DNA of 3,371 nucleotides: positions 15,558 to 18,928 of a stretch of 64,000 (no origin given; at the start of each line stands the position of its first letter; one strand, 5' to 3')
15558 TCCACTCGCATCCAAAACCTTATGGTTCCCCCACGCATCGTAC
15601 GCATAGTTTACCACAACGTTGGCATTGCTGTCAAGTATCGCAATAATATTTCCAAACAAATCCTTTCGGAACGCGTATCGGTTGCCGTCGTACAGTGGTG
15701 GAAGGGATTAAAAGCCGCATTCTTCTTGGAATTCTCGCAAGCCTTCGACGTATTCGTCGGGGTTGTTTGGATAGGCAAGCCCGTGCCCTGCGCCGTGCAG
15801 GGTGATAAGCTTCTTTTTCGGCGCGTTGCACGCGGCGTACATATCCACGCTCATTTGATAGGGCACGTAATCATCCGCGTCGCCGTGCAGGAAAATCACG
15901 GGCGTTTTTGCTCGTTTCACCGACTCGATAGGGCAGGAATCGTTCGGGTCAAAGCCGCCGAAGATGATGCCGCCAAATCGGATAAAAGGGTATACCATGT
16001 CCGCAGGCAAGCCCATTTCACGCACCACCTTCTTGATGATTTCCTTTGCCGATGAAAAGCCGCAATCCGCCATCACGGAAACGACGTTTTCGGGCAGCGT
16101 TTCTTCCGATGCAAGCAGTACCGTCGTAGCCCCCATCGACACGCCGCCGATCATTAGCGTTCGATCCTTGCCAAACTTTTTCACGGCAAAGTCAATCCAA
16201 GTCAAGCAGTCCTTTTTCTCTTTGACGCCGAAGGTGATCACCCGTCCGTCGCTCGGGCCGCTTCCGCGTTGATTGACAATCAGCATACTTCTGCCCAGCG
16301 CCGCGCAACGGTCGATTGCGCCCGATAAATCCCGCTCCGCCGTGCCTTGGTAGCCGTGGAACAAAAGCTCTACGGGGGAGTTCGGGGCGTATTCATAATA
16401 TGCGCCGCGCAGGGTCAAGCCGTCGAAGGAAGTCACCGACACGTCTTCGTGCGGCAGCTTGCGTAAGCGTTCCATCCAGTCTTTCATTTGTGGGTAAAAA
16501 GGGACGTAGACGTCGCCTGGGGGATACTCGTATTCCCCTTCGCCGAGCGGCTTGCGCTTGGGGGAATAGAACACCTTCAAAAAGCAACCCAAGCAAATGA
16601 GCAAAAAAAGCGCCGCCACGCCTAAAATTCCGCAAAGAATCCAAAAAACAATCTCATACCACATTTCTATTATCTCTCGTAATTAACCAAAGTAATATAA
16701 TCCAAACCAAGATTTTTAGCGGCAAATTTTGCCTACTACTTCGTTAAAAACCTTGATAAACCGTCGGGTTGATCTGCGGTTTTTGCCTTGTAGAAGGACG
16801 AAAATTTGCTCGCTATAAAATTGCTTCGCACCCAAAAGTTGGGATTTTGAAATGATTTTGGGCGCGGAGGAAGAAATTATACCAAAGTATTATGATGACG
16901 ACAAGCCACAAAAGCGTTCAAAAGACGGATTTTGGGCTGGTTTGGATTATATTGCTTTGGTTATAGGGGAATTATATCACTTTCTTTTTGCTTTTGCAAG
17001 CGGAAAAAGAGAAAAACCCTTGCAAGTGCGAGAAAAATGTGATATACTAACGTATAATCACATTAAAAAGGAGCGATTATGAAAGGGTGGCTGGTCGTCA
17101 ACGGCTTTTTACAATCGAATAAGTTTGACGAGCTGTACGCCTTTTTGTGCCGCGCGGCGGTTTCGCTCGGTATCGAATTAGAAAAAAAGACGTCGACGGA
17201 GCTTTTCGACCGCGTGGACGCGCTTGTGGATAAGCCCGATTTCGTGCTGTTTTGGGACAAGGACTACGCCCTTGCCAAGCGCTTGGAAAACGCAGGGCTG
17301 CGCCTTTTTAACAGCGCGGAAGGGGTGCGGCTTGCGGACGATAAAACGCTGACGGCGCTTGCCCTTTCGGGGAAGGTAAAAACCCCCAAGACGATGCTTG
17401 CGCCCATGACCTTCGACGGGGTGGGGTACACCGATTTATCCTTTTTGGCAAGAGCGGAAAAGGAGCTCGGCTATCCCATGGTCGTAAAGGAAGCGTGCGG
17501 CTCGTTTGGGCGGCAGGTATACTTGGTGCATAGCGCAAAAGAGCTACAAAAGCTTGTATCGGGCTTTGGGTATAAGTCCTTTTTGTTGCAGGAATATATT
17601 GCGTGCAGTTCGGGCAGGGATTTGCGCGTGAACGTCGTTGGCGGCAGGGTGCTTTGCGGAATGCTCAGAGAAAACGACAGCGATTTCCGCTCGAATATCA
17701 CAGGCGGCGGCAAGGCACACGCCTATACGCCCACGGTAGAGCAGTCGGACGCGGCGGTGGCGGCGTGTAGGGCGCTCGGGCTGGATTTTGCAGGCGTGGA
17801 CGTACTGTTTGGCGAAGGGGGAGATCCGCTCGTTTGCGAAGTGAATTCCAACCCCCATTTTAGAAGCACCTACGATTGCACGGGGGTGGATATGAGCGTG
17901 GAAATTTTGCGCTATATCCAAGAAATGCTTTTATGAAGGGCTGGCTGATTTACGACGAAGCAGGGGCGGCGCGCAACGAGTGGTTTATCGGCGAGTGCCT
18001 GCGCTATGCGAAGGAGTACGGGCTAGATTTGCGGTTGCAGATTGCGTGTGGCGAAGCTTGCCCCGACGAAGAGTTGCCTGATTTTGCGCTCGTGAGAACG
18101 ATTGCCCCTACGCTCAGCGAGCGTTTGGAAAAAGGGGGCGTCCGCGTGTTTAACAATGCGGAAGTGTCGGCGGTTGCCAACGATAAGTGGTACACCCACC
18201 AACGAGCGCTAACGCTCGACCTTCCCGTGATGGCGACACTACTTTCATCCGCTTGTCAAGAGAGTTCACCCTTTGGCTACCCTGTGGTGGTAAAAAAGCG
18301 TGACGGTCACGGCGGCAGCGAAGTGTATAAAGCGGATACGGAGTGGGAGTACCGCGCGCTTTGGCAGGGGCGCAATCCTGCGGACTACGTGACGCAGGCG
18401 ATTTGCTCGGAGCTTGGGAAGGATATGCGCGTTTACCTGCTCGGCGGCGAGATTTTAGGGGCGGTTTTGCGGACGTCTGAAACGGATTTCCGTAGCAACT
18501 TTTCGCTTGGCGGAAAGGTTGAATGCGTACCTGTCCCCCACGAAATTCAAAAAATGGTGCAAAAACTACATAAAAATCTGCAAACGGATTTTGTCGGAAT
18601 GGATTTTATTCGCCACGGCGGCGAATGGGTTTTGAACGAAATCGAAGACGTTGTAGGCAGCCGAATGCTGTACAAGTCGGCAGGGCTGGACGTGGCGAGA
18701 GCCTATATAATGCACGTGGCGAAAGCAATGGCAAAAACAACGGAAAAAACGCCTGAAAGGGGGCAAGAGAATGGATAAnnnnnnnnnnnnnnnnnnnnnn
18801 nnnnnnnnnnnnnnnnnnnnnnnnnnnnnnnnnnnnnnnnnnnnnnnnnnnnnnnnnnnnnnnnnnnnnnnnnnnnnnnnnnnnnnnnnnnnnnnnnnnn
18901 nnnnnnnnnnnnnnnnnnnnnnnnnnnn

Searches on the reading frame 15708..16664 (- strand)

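Call 92: search_protein_families(library=pfam, proteins=[window:15708-16664:-], max_evalue=0.001)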
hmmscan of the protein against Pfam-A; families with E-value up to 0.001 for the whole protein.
window:15708-16664:- (318 aa): 7 families
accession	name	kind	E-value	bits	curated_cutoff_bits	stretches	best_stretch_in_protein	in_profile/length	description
PF12146.15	Hydrolase_4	-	4.8e-13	49.4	27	2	248-296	186-234/239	Serine aminopeptidase, S33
PF00561.26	Abhydrolase_1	-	6.4e-10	39.5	25.8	1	100-213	4-113/245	alpha/beta hydrolase fold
PF00326.27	Peptidase_S9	-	4.1e-09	36.7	22.6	1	246-314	135-207/213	Prolyl oligopeptidase family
PF02129.25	Peptidase_S15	-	3.3e-07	30.7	23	1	120-208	47-134/262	X-Pro dipeptidyl-peptidase (S15 family)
PF03959.19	FSH1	-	6.6e-05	23.1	21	1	232-294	137-199/211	Serine hydrolase (FSH1)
PF20434.5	BD-FAE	-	0.00012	22.1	26.8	0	244-277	180-213/215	BD-FAE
PF02230.22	Abhydrolase_2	-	0.00021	21.7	23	0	231-294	132-199/217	Phospholipase/Carboxylesterase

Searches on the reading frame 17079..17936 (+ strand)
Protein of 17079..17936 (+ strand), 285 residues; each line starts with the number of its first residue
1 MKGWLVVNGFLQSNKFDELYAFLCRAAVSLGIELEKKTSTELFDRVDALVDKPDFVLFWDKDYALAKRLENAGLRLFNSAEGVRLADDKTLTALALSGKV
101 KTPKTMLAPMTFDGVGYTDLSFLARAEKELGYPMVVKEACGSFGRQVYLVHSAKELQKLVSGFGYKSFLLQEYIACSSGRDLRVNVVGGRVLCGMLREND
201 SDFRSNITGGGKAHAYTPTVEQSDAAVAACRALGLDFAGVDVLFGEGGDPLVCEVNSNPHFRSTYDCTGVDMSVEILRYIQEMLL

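Call 92: search_protein_families(library=pfam, proteins=[window:17079-17936:+], max_evalue=0.001)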
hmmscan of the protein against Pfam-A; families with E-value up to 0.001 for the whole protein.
window:17079-17936:+ (285 aa): 4 families
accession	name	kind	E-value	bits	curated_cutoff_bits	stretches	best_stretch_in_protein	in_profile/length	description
PF08443.16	RimK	-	7.9e-33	114.1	21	1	93-280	9-188/188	RimK-like ATP-grasp domain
PF02655.19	ATP-grasp_3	-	5.4e-07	30.3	23.2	1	86-257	1-155/160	ATP-grasp domain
PF02955.21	GSH-S_ATP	-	7e-06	26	23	1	134-243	34-152/175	Prokaryotic glutathione synthetase, ATP-grasp domain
PF07478.18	Dala_Dala_lig_C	-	0.00022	21.2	24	0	122-262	27-179/204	D-ala D-ala ligase C-terminus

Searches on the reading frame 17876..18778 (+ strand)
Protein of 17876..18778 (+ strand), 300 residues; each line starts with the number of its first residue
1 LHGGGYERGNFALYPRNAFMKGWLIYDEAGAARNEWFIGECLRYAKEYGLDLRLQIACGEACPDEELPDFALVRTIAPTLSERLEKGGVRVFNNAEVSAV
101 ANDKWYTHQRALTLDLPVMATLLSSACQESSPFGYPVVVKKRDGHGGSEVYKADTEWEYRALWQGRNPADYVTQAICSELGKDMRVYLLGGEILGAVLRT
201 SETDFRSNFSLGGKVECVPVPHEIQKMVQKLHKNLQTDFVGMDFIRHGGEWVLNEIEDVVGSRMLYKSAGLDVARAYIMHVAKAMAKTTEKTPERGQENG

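Call 92: search_protein_families(library=pfam, proteins=[window:17876-18778:+], max_evalue=0.001)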
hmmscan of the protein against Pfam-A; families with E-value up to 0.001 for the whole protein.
window:17876-18778:+ (300 aa): 2 families
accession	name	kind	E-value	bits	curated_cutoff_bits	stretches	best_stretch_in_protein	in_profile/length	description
PF08443.16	RimK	-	7.6e-18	65.2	21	1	131-278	37-185/188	RimK-like ATP-grasp domain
PF02955.21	GSH-S_ATP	-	3.2e-08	33.7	23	1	137-246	34-153/175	Prokaryotic glutathione synthetase, ATP-grasp domain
